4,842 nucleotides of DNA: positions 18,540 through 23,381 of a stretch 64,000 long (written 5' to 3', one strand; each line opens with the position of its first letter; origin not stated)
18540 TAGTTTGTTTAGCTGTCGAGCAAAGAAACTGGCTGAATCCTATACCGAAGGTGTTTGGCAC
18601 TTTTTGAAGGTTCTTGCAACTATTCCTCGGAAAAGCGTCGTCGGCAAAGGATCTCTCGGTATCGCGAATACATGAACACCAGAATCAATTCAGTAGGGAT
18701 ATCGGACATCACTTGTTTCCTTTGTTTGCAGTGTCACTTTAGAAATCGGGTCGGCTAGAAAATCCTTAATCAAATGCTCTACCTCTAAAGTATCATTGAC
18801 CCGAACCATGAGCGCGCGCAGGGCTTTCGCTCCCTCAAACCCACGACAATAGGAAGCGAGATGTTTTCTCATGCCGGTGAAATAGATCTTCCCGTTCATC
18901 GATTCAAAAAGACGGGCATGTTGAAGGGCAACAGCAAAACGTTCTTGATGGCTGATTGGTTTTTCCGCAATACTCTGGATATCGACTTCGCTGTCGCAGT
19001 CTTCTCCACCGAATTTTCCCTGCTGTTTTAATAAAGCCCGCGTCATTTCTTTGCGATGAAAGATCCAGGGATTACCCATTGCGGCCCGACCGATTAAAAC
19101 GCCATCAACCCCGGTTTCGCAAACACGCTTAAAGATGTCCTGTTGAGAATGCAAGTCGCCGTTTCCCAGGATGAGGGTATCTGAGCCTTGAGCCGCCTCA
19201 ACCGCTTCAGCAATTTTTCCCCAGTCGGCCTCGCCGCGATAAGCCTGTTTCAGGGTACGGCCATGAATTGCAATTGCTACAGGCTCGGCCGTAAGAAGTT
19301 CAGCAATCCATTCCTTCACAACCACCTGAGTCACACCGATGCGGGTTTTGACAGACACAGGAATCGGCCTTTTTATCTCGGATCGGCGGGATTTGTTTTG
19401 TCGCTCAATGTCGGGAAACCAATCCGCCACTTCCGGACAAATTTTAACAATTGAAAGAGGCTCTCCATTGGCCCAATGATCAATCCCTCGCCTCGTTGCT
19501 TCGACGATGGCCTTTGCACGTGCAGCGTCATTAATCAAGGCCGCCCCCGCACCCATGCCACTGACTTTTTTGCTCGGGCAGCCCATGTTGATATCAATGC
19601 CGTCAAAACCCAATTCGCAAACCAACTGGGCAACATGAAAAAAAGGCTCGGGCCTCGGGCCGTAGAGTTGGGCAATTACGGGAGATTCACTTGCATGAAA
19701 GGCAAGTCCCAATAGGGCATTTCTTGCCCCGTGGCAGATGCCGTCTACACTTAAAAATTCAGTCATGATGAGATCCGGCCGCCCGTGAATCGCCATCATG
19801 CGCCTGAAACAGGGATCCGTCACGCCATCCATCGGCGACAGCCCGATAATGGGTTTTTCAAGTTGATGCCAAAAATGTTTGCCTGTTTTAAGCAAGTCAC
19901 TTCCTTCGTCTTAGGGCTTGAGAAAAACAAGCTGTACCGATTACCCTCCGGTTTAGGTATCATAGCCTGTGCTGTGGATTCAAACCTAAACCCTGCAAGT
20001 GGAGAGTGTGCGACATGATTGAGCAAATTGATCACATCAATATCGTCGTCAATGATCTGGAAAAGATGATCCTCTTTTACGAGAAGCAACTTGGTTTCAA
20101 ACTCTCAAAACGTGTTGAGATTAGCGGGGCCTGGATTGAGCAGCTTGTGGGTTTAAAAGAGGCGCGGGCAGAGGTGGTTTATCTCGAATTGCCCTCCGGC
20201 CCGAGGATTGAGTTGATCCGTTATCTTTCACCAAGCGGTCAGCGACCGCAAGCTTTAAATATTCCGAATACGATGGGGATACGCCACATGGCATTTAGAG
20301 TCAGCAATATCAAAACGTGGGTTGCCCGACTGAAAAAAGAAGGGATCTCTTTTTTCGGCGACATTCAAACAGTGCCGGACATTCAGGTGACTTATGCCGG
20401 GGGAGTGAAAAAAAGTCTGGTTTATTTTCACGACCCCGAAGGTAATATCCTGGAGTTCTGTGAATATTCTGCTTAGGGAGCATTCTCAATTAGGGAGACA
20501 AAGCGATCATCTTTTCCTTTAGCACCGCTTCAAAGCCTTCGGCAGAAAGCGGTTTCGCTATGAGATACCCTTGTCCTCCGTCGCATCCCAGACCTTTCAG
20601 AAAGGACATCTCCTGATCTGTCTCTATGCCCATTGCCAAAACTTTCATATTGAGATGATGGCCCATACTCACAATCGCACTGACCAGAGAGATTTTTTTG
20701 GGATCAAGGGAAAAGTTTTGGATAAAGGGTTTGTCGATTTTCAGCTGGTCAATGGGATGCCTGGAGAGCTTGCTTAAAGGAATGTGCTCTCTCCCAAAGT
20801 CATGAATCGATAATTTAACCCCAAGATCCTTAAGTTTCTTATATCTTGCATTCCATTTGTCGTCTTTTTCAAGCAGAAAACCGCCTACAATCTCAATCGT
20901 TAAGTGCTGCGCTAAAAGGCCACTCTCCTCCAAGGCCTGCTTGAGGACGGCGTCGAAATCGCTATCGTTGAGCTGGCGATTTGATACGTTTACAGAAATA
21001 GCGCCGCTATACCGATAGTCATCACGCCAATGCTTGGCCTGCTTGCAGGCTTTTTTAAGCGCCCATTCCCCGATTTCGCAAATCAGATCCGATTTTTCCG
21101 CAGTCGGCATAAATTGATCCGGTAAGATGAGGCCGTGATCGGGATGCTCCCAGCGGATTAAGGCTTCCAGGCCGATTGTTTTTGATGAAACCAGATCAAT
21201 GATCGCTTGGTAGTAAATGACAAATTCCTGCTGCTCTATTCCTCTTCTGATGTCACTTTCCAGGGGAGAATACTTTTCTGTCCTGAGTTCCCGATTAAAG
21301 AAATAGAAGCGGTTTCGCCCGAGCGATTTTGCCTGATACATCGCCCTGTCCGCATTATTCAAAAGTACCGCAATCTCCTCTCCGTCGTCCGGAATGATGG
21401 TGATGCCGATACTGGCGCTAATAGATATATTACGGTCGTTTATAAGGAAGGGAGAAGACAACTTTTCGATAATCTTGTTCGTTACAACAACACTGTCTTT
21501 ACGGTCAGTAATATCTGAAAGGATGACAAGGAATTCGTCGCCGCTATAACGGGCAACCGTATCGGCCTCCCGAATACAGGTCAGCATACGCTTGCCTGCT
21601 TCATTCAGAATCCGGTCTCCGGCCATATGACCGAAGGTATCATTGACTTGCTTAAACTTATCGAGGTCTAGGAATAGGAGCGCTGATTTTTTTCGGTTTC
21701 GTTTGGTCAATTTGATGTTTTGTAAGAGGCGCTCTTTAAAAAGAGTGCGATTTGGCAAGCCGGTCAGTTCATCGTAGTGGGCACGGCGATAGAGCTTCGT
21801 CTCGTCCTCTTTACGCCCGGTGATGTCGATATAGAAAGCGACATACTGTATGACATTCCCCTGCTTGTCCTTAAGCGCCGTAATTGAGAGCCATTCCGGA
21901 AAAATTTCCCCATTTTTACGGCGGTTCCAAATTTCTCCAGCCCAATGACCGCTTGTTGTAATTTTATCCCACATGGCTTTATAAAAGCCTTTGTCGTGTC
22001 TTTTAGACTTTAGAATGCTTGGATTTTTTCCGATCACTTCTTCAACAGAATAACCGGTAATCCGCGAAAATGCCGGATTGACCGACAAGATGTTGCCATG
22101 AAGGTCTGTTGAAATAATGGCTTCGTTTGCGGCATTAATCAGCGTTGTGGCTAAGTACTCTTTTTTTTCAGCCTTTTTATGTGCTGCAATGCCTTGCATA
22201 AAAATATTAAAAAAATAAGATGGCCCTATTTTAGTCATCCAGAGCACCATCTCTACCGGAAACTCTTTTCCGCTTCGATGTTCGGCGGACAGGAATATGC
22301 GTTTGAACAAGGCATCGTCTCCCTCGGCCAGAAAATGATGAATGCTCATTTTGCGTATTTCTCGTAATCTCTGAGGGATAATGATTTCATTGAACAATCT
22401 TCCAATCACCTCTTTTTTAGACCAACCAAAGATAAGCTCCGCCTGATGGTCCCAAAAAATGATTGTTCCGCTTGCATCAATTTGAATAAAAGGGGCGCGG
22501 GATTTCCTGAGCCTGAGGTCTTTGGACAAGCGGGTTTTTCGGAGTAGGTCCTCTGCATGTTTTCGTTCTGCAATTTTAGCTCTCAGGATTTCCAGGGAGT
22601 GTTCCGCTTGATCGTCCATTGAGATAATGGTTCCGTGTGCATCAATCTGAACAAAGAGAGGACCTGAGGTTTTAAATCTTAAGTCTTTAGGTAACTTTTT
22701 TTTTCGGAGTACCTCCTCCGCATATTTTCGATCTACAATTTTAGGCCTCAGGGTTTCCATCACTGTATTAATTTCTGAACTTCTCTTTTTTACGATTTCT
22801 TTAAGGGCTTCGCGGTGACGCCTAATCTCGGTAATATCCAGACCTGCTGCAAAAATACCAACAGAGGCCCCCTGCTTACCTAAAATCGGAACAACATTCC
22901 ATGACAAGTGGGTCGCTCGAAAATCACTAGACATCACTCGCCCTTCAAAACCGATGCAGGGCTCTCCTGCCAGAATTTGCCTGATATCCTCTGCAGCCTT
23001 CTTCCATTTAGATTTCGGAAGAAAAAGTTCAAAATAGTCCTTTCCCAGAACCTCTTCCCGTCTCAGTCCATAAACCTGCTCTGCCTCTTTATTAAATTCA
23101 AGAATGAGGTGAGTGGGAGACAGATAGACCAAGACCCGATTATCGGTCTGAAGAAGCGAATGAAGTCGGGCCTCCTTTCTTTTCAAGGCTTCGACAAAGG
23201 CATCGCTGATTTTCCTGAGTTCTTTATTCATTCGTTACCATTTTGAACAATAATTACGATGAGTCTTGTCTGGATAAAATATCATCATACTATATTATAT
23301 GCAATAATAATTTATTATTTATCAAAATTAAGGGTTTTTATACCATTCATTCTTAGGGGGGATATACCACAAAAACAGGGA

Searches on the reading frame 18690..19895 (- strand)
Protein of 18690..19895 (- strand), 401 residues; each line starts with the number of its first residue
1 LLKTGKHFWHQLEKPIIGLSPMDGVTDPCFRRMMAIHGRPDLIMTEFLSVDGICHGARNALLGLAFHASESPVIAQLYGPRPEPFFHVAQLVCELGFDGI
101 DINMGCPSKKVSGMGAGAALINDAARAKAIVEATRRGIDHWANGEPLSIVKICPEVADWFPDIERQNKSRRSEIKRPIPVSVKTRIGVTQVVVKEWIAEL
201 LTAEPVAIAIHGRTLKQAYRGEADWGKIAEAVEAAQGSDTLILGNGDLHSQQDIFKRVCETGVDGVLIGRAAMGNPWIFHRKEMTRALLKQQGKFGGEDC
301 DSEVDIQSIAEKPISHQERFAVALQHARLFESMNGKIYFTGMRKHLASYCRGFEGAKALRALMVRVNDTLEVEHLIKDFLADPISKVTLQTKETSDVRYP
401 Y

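Call 17: search_protein_families(library=ncbifam, proteins=[window:18690-19895:-], max_evalue=0.001)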
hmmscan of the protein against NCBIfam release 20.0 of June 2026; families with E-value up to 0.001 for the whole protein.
window:18690-19895:- (401 aa): 7 families
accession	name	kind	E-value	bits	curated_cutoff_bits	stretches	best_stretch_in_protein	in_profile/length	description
TIGR00737.1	nifR3_yhdG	equivalog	1.7e-59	201.6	293.3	2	178-380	132-315/319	tRNA dihydrouridine synthase DusB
NF008774.0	PRK11815.1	equivalog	1.3e-28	99.9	269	1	13-136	11-132/337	tRNA dihydrouridine(20/20a) synthase DusA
NF007838.0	PRK10550.1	equivalog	9.5e-23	80.6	395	2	19-127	5-119/312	tRNA dihydrouridine(16) synthase DusC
TIGR00742.1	yjbN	subfamily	2.9e-21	76.2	397.2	1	18-137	4-121/318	tRNA dihydrouridine(20/20a) synthase DusA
NF005574.0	PRK07259.1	equivalog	4.5e-05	22.5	269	1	68-137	92-158/304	dihydroorotate dehydrogenase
TIGR01037.2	pyrD_sub1_fam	subfamily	0.00012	21.3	270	0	70-158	90-170/300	dihydroorotate dehydrogenase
NF006183.0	PRK08318.1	equivalog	0.00059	18.7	335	0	73-158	102-181/422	NAD-dependent dihydropyrimidine dehydrogenase subunit PreA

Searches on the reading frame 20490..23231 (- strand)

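Call 17: search_protein_families(library=ncbifam, proteins=[window:20490-23231:-], max_evalue=0.001)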
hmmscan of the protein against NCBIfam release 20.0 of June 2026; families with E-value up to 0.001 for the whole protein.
window:20490-23231:- (913 aa): 47 families (the best 25 are shown)
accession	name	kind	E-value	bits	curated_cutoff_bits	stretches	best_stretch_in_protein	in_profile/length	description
NF045675.1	PhdiestaseDibA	equivalog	7.4e-173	576.2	980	1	346-900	65-621/623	phosphodiesterase DibA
NF007474.0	PRK10060.1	equivalog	4.7e-124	415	782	2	360-907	112-657/663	cyclic di-GMP phosphodiesterase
NF053781.1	cdiGMPphdstlr2612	equivalog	1.1e-115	387.7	1600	2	364-906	720-1267/1268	Tlr1612 family c-di-GMP phosphodiesterase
NF008467.0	PRK11359.1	equivalog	1.3e-104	350.8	857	2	475-905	367-793/800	oxygen-sensing cyclic-di-GMP phosphodiesterase DosP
NF007298.0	PRK09776.1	equivalog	2.5e-85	287.2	1135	1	355-896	552-1098/1111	diguanylate cyclase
NF052458.1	PhdiestGepA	equivalog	9.5e-85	285.4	1200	1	480-898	421-835/840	phosphodiesterase GepA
NF008807.1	PRK11829.1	equivalog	5.2e-66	223.1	733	1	484-903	242-661/670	biofilm formation regulator HmsP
TIGR00229.1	sensory_box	domain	3.9e-54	182.1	22.9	3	362-480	8-126/126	PAS domain S-box protein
NF007423.1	PRK09966.1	equivalog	1e-51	176.1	325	1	475-635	230-390/390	diguanylate cyclase DgcN/YfiN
TIGR00254.1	GGDEF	domain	1.7e-45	154.7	37.4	1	482-644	3-166/168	diguanylate cyclase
NF052596.1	RR_EAL_PvrR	equivalog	7.1e-42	143.4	580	1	658-908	144-393/398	response regulator cyclic di-GMP phosphodiesterase PvrR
NF007839.0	PRK10551.1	equivalog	2.7e-41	141.7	461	1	658-908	265-514/518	cyclic di-GMP phosphodiesterase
NF007380.0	PRK09894.1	equivalog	8.9e-41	140.2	256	1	482-648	127-290/296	diguanylate cyclase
NF038266.1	diguan_SiaD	equivalog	3.6e-39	134.7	290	1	477-642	87-252/252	biofilm regulation diguanylate cyclase SiaD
NF007135.0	PRK09581.1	equivalog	7.5e-38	130.5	474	1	484-642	292-452/457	PleD family two-component system response regulator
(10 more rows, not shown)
